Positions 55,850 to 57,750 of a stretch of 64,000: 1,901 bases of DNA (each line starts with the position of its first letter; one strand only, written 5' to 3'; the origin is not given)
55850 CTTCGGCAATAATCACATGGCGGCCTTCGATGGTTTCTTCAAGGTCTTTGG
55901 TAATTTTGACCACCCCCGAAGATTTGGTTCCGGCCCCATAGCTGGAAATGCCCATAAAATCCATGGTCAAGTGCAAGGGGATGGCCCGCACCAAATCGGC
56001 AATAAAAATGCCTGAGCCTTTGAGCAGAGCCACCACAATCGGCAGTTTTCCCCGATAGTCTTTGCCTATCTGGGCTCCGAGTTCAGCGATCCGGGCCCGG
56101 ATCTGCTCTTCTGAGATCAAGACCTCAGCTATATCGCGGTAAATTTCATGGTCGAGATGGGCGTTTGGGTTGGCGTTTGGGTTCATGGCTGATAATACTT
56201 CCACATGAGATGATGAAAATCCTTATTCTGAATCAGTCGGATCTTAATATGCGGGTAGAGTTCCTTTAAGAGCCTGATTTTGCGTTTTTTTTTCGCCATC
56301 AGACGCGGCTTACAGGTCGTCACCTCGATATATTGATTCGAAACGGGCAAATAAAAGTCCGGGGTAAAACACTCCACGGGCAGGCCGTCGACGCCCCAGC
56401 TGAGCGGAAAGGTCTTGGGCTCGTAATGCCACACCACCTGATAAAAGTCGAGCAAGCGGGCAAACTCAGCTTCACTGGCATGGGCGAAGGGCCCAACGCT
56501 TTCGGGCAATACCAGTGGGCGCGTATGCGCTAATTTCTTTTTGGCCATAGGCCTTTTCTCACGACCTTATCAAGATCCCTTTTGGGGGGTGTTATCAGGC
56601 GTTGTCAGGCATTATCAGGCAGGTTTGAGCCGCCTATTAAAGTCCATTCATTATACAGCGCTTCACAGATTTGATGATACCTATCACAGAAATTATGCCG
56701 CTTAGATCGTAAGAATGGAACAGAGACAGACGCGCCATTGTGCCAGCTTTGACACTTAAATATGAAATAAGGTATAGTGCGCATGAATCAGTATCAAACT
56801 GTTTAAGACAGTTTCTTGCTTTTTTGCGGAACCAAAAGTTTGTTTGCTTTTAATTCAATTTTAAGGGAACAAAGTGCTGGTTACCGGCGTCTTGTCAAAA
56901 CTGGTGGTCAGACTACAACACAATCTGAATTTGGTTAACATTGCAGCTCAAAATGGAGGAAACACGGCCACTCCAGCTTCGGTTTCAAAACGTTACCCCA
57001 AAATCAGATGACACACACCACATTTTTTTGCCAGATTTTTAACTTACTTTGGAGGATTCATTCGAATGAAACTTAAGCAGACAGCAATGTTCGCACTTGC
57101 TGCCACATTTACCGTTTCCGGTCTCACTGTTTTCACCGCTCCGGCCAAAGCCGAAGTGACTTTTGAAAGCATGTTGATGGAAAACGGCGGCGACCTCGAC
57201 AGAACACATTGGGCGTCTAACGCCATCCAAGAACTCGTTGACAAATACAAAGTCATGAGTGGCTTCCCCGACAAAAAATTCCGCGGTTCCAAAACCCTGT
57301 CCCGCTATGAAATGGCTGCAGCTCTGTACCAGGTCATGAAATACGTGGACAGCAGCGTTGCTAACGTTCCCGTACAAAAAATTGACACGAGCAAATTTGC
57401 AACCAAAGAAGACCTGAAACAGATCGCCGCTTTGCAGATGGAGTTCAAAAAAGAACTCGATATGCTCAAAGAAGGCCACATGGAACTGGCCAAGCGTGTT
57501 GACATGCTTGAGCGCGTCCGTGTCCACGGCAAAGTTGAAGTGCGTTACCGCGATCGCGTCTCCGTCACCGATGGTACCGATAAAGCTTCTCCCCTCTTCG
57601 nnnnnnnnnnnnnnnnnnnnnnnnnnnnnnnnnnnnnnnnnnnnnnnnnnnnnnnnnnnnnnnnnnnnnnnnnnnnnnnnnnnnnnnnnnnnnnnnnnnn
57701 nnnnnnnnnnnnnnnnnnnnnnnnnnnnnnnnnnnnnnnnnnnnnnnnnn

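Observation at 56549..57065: Consensus promoter plus early terminator in the 500-bp porin leader: candidate sRNA or attenuator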

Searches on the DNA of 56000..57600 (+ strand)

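Call 4: search_rna_families(source=window, start=56000, end=57600, threshold=evalue, max_evalue=10)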
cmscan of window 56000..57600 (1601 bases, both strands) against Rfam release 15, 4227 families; matches with E-value up to 10: 3.
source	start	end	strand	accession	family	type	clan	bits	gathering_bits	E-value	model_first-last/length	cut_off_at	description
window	56269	56312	-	RF01726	SAM-II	Cis-reg; riboswitch;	-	16.1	44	7.3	1-60/60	no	SAM-II riboswitch aptamer (SAM-II long loop)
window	56839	56918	+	RF01761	wcaG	Cis-reg;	-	15.3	42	8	1-98/98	no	wcaG RNA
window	57013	57141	-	RF02124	JPX_1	Gene; lncRNA;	-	14.9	55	8.9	1-135/135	no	JPX transcript, XIST activator conserved region 1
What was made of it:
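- On Rfam families (4227 models): Only three chance-level hits appear (E of 7-9, 15-16 bits against gathering scores of 42-55) in 56000-57600 (call 4).
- Nothing in Rfam matches it (call 4).
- Tried and rejected: Rfam scan of 56000-57600 at E <= 10 gave only chance-level hits (call 4).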

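Call 42: build_rna_model(alignment_id=A3, structure=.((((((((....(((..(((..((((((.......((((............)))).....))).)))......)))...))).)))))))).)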
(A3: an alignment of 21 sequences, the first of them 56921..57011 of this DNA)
Model R1 built from alignment A3 (21 sequences, 93 columns); structure: as given.
model positions 87; base pairs 24; branch points 0; effective number of sequences 4.8; information 0.654 bits per position. Calibrated on 0.2 Mb of random sequence (short: E-values are rough).
structure used (alignment columns):
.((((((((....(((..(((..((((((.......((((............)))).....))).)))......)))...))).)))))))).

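Call 43: search_with_rna_model(model_id=R1, sources=[window, L001, L002, L003, L004, L005, L006, L007, L008, L009, L010, L011, L012, L013, L014, L015, L016, L017, L018, L019, L020, L021, L022, L023, L024, L025, L026, L027, L028, L029, L030, L031, L032, L033, L034, L035, L036, L037, L038, L039, L040, L041, L042, L043, L044, L045, L046, L047, L048, L049, L050, L051, L052, L053, L054, L055, L056, L057, L058, L059, L060, L086, L087, L088, L089, L090, L091, L092, L093, L094], max_evalue=1, make_alignment=true)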
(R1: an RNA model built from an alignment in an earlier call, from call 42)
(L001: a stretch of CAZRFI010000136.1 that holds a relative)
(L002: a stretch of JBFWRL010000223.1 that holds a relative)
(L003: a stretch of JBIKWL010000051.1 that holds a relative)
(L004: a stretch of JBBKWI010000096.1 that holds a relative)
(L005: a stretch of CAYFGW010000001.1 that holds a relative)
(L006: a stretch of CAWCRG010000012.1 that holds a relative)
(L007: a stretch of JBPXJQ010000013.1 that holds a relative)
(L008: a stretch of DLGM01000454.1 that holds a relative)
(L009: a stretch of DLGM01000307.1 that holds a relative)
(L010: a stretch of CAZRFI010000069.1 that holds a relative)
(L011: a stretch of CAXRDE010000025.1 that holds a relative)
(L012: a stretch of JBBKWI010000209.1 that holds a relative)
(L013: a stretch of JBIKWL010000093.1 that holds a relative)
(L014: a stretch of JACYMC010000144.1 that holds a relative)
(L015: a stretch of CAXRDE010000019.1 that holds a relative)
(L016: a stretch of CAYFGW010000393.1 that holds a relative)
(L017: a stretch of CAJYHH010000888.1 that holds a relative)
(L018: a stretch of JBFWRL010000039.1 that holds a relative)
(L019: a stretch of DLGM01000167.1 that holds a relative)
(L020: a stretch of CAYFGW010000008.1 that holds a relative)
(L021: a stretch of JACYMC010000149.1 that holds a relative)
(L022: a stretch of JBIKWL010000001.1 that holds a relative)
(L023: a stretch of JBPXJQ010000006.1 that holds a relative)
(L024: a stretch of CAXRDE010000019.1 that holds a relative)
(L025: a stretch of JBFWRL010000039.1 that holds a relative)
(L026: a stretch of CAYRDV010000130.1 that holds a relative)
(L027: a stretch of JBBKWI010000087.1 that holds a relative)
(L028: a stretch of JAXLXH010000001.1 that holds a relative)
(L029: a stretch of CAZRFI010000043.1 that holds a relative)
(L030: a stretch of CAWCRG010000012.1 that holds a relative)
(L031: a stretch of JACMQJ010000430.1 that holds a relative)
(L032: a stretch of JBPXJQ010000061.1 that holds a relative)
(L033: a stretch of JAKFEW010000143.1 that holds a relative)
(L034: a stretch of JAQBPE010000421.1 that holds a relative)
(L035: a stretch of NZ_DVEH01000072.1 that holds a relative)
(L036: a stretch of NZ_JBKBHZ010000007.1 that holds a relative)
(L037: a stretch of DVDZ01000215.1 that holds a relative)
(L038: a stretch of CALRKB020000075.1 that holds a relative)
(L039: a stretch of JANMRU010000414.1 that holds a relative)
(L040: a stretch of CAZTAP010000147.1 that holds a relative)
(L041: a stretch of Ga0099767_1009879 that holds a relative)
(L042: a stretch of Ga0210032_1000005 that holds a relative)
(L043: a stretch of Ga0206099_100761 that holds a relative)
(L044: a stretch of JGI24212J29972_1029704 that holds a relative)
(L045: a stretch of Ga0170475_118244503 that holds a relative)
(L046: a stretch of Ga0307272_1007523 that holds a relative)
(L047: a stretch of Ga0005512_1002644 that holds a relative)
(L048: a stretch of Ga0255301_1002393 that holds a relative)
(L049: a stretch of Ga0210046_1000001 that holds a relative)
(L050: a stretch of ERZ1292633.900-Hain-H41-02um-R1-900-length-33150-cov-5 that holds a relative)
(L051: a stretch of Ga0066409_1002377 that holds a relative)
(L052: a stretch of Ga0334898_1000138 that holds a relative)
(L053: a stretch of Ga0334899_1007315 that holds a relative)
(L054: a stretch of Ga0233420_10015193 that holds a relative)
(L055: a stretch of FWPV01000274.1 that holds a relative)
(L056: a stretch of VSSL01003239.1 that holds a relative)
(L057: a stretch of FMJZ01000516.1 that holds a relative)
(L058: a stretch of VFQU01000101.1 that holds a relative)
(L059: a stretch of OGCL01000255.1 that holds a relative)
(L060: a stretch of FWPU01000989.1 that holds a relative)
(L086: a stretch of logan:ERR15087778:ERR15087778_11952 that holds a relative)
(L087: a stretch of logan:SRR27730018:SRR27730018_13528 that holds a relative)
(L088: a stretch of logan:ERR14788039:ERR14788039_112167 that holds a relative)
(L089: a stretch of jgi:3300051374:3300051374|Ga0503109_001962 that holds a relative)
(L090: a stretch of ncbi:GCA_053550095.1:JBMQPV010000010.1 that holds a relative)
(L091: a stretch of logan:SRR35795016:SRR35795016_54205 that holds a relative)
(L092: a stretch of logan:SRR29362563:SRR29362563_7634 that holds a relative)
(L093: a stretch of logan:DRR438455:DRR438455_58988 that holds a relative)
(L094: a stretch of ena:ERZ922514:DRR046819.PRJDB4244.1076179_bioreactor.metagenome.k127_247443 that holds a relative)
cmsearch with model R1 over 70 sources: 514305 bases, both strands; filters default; matches with E-value up to 1: 27.
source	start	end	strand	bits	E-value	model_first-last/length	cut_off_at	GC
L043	155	238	+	85.9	6.2e-20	1-87/87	no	0.5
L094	2863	2946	+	81.3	1.2e-18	1-87/87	no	0.51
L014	2737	2822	+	80.5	2.1e-18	1-87/87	no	0.55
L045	159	242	+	75.7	4.7e-17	1-87/87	no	0.52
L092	2863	2948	+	73.7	1.7e-16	1-87/87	no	0.55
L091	2862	2947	+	73.6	1.9e-16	1-87/87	no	0.53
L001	2856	2946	+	72.7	3.4e-16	1-87/87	no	0.43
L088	2862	2946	+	72.5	3.9e-16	1-87/87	no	0.53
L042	2857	2946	+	71.4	7.7e-16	1-87/87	no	0.43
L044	172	256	+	71.2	8.9e-16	1-87/87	no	0.51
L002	1803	1892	+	69.8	2.2e-15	1-87/87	no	0.43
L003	2854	2944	+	69.7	2.4e-15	1-87/87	no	0.44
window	56921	57011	+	69.7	2.4e-15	1-87/87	no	0.43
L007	2856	2946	+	69.7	2.4e-15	1-87/87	no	0.43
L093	2865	2947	+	67.5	9.9e-15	1-87/87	no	0.47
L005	2852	2941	+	65.1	4.6e-14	1-87/87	no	0.46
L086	2862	2948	+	63.3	1.5e-13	1-87/87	no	0.41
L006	2853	2941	+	61.1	6.4e-13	1-87/87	no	0.46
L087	2862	2948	+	59.9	1.4e-12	1-87/87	no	0.45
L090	2860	2946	+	59.1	2.4e-12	1-87/87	no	0.52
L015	2853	2943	+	58.2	4e-12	1-87/87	no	0.41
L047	160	248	+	58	4.8e-12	1-87/87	no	0.46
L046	172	256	+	57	9.1e-12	1-87/87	no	0.47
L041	1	90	+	55.4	2.5e-11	2-87/87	5'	0.42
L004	2859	2943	+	55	3.2e-11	1-87/87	no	0.44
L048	334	410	+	19.3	0.4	1-87/87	no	0.47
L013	2229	2287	+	18.1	0.88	1-87/87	no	0.51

Alignment A4: 27 matches aligned to the model, 111 columns, each read 5' to 3' on its own strand. Consensus structure (alignment columns), stored with it:
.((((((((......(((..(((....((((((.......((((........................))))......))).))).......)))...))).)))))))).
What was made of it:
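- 56923..57009 (+): Rod hairpin. The base helix P1h is ATCTG 56923-56927 paired with CAGAT 57005-57009. The apical GGAG 56955-56958 pairs with CTCC 56971-56974 around the invariant 12-nt loop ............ 56959-56970. Call 43: model R1 finds one hit per ortholog locus (25 hits at E <= 3e-11) and none elsewhere.
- The motif is specific to this gene (call 43).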
